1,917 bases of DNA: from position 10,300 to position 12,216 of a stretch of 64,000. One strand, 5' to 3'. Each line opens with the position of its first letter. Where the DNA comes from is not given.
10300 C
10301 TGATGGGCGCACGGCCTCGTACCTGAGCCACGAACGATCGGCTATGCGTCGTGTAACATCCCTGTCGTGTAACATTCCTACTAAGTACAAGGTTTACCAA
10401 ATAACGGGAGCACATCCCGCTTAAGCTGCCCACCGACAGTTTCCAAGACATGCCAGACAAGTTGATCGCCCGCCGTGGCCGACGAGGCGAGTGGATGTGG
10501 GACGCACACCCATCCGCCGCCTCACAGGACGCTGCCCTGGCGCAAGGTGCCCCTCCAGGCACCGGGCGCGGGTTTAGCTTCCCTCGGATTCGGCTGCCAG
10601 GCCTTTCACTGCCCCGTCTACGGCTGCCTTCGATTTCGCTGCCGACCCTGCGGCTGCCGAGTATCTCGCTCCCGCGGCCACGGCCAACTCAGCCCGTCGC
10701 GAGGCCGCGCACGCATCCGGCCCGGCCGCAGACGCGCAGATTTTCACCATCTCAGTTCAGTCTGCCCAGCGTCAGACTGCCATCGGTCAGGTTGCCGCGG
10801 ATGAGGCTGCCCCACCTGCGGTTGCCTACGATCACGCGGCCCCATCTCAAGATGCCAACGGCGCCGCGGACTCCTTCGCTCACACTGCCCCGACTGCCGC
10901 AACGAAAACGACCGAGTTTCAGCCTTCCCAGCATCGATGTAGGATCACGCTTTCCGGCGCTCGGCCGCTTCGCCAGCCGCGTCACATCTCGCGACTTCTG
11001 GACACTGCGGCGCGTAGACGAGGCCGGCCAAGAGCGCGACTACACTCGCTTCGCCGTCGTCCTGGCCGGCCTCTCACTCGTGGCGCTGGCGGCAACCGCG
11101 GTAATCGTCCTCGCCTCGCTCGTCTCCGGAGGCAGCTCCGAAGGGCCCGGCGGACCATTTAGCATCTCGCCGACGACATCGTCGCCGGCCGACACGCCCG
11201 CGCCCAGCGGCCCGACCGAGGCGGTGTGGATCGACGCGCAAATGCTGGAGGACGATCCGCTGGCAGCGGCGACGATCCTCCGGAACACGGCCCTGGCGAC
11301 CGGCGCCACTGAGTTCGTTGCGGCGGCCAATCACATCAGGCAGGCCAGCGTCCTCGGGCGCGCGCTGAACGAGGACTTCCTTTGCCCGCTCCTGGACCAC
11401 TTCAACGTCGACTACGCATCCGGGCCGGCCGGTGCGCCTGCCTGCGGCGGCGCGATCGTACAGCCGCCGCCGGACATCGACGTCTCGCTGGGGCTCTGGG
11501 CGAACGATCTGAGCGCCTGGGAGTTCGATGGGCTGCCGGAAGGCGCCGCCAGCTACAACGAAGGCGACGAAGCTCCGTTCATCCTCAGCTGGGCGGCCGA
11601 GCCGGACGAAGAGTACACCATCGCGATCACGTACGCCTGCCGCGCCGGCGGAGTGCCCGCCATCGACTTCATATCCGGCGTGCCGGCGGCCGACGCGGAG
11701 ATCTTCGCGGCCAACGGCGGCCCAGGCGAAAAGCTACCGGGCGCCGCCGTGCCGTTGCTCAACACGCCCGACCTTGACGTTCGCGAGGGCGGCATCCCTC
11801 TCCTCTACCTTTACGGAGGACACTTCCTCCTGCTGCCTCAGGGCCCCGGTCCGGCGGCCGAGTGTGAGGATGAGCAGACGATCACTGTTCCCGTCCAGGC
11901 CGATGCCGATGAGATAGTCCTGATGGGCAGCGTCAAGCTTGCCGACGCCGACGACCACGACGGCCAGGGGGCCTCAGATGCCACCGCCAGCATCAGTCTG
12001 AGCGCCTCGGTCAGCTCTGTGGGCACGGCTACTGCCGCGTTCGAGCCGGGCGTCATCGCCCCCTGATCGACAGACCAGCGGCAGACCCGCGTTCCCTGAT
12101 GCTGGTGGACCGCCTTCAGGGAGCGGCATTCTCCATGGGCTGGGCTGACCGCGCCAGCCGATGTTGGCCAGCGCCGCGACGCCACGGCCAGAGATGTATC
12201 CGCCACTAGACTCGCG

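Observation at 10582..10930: Membrane protein with a cytoplasmic array of about 17 LPxx(R/S) pentapeptide repeats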

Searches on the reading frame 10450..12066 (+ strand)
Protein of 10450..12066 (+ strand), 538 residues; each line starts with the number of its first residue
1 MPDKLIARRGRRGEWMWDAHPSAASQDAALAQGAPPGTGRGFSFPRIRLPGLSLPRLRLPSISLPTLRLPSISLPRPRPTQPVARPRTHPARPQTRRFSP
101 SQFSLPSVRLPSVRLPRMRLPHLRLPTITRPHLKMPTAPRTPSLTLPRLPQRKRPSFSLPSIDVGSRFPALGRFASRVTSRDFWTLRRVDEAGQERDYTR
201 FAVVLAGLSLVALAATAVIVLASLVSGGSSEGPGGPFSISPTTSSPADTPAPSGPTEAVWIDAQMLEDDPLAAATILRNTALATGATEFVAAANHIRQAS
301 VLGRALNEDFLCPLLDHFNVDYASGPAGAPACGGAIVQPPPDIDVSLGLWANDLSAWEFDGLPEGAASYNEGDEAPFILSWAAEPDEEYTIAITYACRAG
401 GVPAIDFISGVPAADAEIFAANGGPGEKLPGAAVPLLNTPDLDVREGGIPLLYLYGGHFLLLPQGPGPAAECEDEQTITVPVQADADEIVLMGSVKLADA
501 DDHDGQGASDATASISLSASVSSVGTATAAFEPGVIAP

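Call 5: search_protein_families(library=pfam, proteins=[window:10450-12066:+], max_evalue=1)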
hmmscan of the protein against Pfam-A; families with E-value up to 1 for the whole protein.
window:10450-12066:+ (538 aa): 0 families

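Call 8: find_homologous_proteins(query=window:10450-12063:+, max_evalue=0.001)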
Query window:10450-12063:+ (538 aa): 18 proteins with E <= 0.001 among 8000 candidates.
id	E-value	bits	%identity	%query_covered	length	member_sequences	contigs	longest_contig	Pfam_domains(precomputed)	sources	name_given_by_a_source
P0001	8.6e-271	917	100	78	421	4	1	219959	-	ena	-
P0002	7.0e-187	640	61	97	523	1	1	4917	-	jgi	-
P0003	6.6e-178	611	59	97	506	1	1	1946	-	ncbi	-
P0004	1.0e-169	584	61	82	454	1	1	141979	-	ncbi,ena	-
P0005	4.0e-166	572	61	80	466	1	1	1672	-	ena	-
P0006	8.4e-165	568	52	100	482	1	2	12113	-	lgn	-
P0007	2.8e-153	530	58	83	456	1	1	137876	-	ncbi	-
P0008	4.8e-153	529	63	75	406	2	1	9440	-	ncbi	-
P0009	6.1e-153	528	60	77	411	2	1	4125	-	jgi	-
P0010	5.1e-150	519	65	70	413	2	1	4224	-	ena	-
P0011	1.2e-143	498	52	82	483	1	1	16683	-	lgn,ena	-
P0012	7.1e-143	495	60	75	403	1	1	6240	-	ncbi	-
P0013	6.2e-139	482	62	69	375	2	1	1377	-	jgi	-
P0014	1.1e-136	475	57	75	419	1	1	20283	-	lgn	-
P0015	2.3e-132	461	67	61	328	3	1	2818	-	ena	-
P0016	1.8e-128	448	48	82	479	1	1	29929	-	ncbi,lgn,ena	-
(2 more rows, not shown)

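Call 12: find_encoding_contigs(protein=P0001, flank=10000, max_places=3)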
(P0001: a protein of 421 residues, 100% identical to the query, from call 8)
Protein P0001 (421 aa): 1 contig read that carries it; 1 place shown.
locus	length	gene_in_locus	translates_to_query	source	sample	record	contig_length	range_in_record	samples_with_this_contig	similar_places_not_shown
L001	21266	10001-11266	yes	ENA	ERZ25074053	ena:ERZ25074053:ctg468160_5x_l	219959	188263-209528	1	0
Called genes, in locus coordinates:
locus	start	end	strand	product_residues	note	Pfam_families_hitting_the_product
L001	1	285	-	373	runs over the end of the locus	-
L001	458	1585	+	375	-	PF12704:MacB_PCD, PF02687:FtsX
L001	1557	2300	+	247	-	PF02463:SMC_N (faint), PF00005:ABC_tran, PF13304:AAA_21 (weak)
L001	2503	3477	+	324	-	PF00188:CAP, PF00404:Dockerin_1 (faint)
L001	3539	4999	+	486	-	PF00082:Peptidase_S8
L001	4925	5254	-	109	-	-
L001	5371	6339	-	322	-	-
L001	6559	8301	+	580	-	-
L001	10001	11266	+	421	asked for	-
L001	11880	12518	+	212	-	-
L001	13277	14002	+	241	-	-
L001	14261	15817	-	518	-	-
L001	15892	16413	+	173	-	PF12867:DinB_2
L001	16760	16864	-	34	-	-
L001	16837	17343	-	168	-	PF00881:Nitroreductase (weak)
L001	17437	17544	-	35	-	-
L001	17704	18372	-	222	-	-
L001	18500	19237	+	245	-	PF00044:Gp_dh_N, PF02800:Gp_dh_C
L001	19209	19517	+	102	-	PF02800:Gp_dh_C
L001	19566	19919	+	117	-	PF01022:HTH_5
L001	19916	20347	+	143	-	PF01545:Cation_efflux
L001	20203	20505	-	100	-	-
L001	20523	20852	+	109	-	PF16916:ZT_dimer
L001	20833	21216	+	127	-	-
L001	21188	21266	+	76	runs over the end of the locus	-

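Call 14: find_related_loci(query=A1, collection=genome_contigs, flank=8000)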
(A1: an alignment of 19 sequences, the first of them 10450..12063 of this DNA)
Query A1 (538 aa) in genome_contigs; peptide patterns used: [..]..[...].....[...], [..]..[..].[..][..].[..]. (x = any residue, [..] = any of these).
37 stretches matched a pattern; 1 encode a relative of the query (tblastn E <= 1e-3); 1 distinct loci.
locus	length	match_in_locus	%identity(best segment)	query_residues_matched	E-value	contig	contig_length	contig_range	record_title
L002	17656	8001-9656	55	1-538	6e-170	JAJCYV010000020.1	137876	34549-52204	MAG: Chloroflexota bacterium isolate OFTM284 OFTM284_19, whole genome shotgun sequence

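Call 20: search_protein_families(library=ncbifam, proteins=[window:10450-12063:+], max_evalue=1)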
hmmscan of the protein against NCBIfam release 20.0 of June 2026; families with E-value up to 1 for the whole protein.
window:10450-12063:+ (538 aa): 0 families

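Call 21: predict_structure(alignment_id=A1)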
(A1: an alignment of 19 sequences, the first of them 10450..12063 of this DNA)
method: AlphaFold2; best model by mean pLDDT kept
length: 538 residues; sequences in the alignment: 19
mean_pLDDT: 51.0   pTM: 0.36
mean pLDDT of the five models: 51.0, 50.6, 48.8, 43.5, 39.7
residues with pLDDT >= 90: 7; 70-90: 159; 50-70: 84; < 50: 288
segments of 3 or more residues with pLDDT < 50: 1-181, 226-256, 333-343, 353-366, 412-451, 463-466
pLDDT, mean of each block of 10 residues (from residue 1): 27 29 30 27 27 28 28 31 34 29 31 33 34 31 30 28 32 45 52 54 68 77 48 29 30 46 76 87 82 89 79 74 58 37 60 36 47 73 76 86 78 37 30 29 34 52 51 76 68 78 82 83 81 60
secondary structure, 60 per line:
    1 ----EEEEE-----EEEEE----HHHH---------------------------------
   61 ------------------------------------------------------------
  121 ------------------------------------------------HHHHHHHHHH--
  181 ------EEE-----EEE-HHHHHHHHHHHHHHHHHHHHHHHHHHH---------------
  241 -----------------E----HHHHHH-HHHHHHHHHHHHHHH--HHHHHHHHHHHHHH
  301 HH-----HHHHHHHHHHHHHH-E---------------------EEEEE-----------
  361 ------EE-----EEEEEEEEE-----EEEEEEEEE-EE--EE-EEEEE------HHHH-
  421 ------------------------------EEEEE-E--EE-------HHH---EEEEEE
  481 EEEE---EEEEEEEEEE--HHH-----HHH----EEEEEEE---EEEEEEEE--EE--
elements in order: E5-9 E15-19 H24-27 H169-178 E187-189 E195-197 H199-225 H263-268 H270-284 H287-302 H308-321 E345-349 E374-382 E388-396 E405-409 H416-419 E451-455 E475-484 E488-497 E515-521 E525-532
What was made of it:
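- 10450..10503 (+): N-terminal family motif, aa 1-18 (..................). Family consensus is RF(I/V)G(R/H)RG-x5-W-x-W. AlphaFold draws a low-confidence β-hairpin (call 21).
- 10945..11049 (+): Conserved pre-TM segment, aa 166-200 (.......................RDYTR). AlphaFold pLDDT 45-54 (call 21).
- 11050..11124 (+): Single transmembrane helix, aa 201-225. AlphaFold helix 199-225 (call 21).
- On Pentapeptide repeat family (PF00805/PF13599/PF13576): AlphaFold2 gives pLDDT 27-34 and no strands over aa 20-165 (call 21).
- Closest known: Pentapeptide repeat proteins. Different: The region is predicted disordered (call 21).
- Disorder. pLDDT is 27-34 with no secondary structure over the arrays (call 21). 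Predicted disorder (call 21). AlphaFold2 gives pLDDT 27-34 and no strands (call 21).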

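Call 29: fold_search(model_id=the predicted structure, library=pdb)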
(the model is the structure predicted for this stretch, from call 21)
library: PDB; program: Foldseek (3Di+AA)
matches with E <= 10: 1276; with E <= 0.001: 0
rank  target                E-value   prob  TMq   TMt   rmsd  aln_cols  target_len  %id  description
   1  3q05_A                6.1e-03  0.85  0.17  0.31  12.0       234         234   10  An induced fit mechanism regulates p53 DNA binding kinetics to confer sequence specificity (released 2011-05-11)
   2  8ic1_A                6.1e-03  0.82  0.12  0.13  10.4       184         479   12  endo-alpha-D-arabinanase EndoMA1 D51N mutant from Microbacterium arabinogalactanolyticum in complex with arabinooligos (released 2023-08-16)
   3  3frp_G                6.9e-03  0.75  0.12  0.25  13.8       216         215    6  Crystal Structure of Cobra Venom Factor, a Co-factor for C3- and C5 convertase CVFBb (released 2009-04-28)
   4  8hhv_A                9.1e-03  0.75  0.12  0.14  10.1       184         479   12  endo-alpha-D-arabinanase EndoMA1 from Microbacterium arabinogalactanolyticum (released 2023-08-16)
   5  3vd0_I                1.1e-02  0.87  0.17  0.36  10.0       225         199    9  structure of p73 DNA binding domain tetramer modulates p73 transactivation (released 2012-04-18)
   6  4mzr_A                1.1e-02  0.77  0.16  0.30  11.8       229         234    9  Crystal structure of a polypeptide p53 mutant bound to DNA (released 2014-01-15)
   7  5nzu_MODEL_1_D        1.3e-02  0.47  0.11  0.14  12.1       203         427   10  The structure of the COPI coat linkage II (released 2017-06-28)
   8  8xei_A                1.4e-02  0.69  0.15  0.09  11.8       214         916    7  Cryo-EM structure of integrin ITGAV/ITGB3 complex, conformation 1 (released 2024-12-18)
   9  4o8q_B                1.4e-02  0.57  0.12  0.22  12.6       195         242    9  Crystal structure of bovine MHD domain of the COPI delta subunit at 2.15 A resolution (released 2015-01-07)
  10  8p4l_A                1.6e-02  0.66  0.13  0.13  11.6       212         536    7  Beta-N-acetylgalactosaminidase from Niabella aurantiaca (released 2024-01-17)
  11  3q01_A                1.7e-02  0.66  0.16  0.30  12.9       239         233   10  An induced fit mechanism regulates p53 DNA binding kinetics to confer sequence specificity (released 2011-05-11)
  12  1evu_B                2.0e-02  0.69  0.13  0.10  12.6       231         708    7  HUMAN FACTOR XIII WITH CALCIUM BOUND IN THE ION SITE (released 2000-05-10)
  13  2w46_A                2.1e-02  0.99  0.13  0.42   4.9       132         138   15  CBM35 from Cellvibrio japonicus Abf62 (released 2009-01-27)
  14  4bhu_I                2.1e-02  0.97  0.16  0.54   6.0       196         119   12  Crystal structure of BslA - A bacterial hydrophobin (released 2013-08-14)
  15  4guo_B                2.1e-02  0.66  0.15  0.32   9.8       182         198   10  structure of p73 DNA binding domain complex with 12 bp DNA (released 2013-11-27)
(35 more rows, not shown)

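Call 30: find_encoding_contigs(protein=P0004, flank=8000, max_places=2)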
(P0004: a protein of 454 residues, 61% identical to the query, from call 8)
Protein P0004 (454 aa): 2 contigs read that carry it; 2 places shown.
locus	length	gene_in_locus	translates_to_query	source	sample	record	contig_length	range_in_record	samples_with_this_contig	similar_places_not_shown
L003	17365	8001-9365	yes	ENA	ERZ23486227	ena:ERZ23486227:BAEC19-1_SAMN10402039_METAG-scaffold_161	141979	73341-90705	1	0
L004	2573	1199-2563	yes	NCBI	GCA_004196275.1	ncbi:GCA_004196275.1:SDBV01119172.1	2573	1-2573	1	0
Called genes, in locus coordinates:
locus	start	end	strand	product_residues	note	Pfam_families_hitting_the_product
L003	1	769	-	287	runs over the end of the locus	-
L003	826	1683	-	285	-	-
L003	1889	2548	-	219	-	-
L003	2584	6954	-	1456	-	-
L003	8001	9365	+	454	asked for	-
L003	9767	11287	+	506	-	PF00982:Glyco_transf_20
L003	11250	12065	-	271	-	PF02358:Trehalose_PPase, PF08282:Hydrolase_3 (faint)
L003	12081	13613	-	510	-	PF05362:Lon_C (weak), PF13541:ChlI, PF00493:MCM (faint), PF00158:Sigma54_activat (faint), PF01078:Mg_chelatase, PF07728:AAA_5 (faint), PF13335:Mg_chelatase_C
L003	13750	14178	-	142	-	-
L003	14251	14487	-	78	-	-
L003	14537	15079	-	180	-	-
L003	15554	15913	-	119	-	-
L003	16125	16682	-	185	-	PF07885:Ion_trans_2 (weak)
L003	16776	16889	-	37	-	-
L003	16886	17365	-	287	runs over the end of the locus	PF00561:Abhydrolase_1, PF12146:Hydrolase_4, PF12697:Abhydrolase_6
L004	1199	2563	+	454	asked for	-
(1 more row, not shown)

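Call 31: find_encoding_contigs(protein=P0016, flank=8000, max_places=2)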
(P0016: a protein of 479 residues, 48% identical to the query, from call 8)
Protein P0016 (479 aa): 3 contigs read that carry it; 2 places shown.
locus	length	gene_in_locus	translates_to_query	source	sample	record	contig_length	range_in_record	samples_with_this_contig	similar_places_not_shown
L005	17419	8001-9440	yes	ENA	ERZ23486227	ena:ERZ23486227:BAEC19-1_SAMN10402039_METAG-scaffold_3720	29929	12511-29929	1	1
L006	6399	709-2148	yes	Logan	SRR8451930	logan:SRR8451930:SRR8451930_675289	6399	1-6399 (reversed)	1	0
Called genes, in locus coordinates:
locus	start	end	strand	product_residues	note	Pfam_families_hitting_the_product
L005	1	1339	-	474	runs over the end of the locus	PF00672:HAMP, PF00512:HisKA, PF02518:HATPase_c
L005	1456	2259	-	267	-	-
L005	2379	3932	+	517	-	PF02412:TSP_3 (faint)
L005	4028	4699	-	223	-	PF00072:Response_reg, PF00486:Trans_reg_C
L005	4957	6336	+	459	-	PF02412:TSP_3 (faint)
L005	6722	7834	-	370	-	PF00801:PKD (faint), PF18911:PKD_4 (faint), PF02412:TSP_3 (faint)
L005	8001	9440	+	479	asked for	-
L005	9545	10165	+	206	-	-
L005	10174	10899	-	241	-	-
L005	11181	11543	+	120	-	-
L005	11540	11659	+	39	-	-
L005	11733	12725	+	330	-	-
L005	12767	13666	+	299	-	PF00005:ABC_tran, PF13304:AAA_21 (faint)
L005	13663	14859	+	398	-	PF12679:ABC2_membrane_2 (weak), PF12698:ABC2_membrane_3, PF01061:ABC2_membrane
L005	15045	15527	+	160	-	-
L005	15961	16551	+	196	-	-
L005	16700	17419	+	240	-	?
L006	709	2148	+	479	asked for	-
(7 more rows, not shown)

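Call 32: find_encoding_contigs(protein=P0014, flank=8000, max_places=2)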
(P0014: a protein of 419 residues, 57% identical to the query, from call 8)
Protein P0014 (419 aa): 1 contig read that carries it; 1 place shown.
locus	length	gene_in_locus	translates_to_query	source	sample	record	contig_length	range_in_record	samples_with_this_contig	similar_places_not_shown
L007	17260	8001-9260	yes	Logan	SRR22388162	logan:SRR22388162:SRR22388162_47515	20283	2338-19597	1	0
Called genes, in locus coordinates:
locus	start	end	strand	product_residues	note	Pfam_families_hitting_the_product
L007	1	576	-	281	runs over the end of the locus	-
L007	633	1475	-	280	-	-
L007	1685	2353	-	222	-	PF00963:Cohesin (weak)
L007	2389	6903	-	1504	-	-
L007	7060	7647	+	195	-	-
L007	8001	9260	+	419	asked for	-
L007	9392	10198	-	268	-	PF09948:PpoB2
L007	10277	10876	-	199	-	PF07040:DUF1326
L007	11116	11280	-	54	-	-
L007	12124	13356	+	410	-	PF07992:Pyr_redox_2 (weak)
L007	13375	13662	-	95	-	-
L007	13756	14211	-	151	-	PF04120:Iron_permease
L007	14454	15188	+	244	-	PF00005:ABC_tran, PF13304:AAA_21 (faint)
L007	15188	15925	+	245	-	PF01061:ABC2_membrane, PF12679:ABC2_membrane_2, PF12698:ABC2_membrane_3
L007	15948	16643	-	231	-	PF00665:rve, PF13683:rve_3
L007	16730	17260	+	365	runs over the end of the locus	PF02126:PTE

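Call 57: find_related_loci(query=A5, collection=metagenome_contigs, flank=6000)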
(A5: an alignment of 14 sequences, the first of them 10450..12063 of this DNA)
Query A5 (538 aa) in metagenome_contigs; peptide patterns used: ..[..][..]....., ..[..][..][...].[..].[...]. (x = any residue, [..] = any of these).
87 stretches matched a pattern; 6 encode a relative of the query (tblastn E <= 1e-3); 6 distinct loci.
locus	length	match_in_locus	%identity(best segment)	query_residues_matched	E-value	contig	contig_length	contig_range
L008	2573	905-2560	61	1-538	0e+0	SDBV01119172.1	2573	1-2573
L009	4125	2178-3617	56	1-538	0e+0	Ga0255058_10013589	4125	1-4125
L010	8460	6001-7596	61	1-537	3e-176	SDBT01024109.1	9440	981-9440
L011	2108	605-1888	65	1-538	6e-157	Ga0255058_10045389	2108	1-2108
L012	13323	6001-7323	48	96-537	2e-118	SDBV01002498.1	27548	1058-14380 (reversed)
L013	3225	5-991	51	213-536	5e-102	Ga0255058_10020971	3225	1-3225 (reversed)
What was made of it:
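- Tried and rejected: The narrower scan gave only orthologs (call 57).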

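Call 78: list_cluster_members(proteins=[P0007, P0004, P0038, P0041, P0053, P0087, P0097, P0126, P0033, P0034])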
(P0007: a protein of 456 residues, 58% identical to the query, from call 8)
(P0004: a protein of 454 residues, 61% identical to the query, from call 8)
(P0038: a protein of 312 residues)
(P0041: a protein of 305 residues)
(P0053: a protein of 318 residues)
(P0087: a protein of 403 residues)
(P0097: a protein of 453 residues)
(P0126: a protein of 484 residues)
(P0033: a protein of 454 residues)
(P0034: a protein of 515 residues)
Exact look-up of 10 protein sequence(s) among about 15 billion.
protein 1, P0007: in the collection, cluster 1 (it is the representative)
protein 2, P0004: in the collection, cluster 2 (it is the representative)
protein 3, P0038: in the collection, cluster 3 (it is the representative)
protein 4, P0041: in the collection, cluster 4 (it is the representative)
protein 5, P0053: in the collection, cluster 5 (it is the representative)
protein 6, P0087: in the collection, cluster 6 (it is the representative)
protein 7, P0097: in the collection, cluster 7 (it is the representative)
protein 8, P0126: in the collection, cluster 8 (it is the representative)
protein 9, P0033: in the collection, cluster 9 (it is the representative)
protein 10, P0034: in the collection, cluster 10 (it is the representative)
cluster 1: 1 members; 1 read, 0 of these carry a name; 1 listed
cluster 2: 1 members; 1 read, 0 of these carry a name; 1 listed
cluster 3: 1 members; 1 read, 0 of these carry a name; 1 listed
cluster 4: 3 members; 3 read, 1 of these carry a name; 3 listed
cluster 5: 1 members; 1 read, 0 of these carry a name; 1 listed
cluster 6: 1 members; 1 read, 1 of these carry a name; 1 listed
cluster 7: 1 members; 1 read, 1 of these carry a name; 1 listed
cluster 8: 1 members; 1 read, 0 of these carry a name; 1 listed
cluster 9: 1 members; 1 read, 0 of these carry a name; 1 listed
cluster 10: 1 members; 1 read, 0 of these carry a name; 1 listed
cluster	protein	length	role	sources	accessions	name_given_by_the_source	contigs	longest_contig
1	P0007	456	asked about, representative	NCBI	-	-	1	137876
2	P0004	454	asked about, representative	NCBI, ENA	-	-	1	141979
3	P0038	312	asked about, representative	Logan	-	-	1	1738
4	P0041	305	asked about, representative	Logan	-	-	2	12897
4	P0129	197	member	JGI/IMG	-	hypothetical protein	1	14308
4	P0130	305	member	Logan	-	-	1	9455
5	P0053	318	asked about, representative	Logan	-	-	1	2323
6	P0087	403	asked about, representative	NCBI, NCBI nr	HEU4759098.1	MAG TPA: hypothetical protein VFT91_03855 [Dehalococcoidia bacterium] | hypothetical protein [Dehalococcoidia bacterium]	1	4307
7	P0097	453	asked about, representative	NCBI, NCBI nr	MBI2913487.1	MAG: DUF11 domain-containing protein [Chloroflexi bacterium] | DUF11 domain-containing protein [Chloroflexota bacterium]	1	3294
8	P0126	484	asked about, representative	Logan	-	-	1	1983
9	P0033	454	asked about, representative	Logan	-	-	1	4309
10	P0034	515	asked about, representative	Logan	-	-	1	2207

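Call 84: search_protein_families(library=pfam, proteins=[L002:2145-2807:-, L002:1082-1987:-, L002:165-1076:-, L002:2843-7273:-], max_evalue=1)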
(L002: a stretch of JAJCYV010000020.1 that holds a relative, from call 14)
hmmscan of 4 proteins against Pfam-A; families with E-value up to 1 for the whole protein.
L002:2145-2807:- (220 aa): 0 families

L002:1082-1987:- (301 aa): 2 families
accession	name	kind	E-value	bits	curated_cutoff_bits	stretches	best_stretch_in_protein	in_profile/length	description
PF13560.12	HTH_31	-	0.011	16.5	27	0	225-240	6-21/64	Helix-turn-helix domain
PF00400.38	WD40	-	0.094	13.8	27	0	242-259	23-39/39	WD domain, G-beta repeat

L002:165-1076:- (303 aa): 0 families

L002:2843-7273:- (1476 aa): 0 families

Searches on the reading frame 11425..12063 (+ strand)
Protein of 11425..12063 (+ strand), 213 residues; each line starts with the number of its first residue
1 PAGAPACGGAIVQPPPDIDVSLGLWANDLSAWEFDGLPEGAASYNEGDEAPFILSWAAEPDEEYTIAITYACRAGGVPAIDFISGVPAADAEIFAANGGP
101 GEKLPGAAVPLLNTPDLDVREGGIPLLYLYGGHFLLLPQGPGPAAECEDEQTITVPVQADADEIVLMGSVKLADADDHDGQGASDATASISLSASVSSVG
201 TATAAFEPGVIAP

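Call 84: search_protein_families(library=pfam, proteins=[window:11425-12063:+], max_evalue=1)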
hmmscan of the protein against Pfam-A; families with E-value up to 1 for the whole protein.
window:11425-12063:+ (213 aa): 0 families
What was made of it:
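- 11425..12063 (+): β-sandwich domain, aa 326-538, with C397 and C472. This is the domain shared by the wider family. No Pfam hit (call 84).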
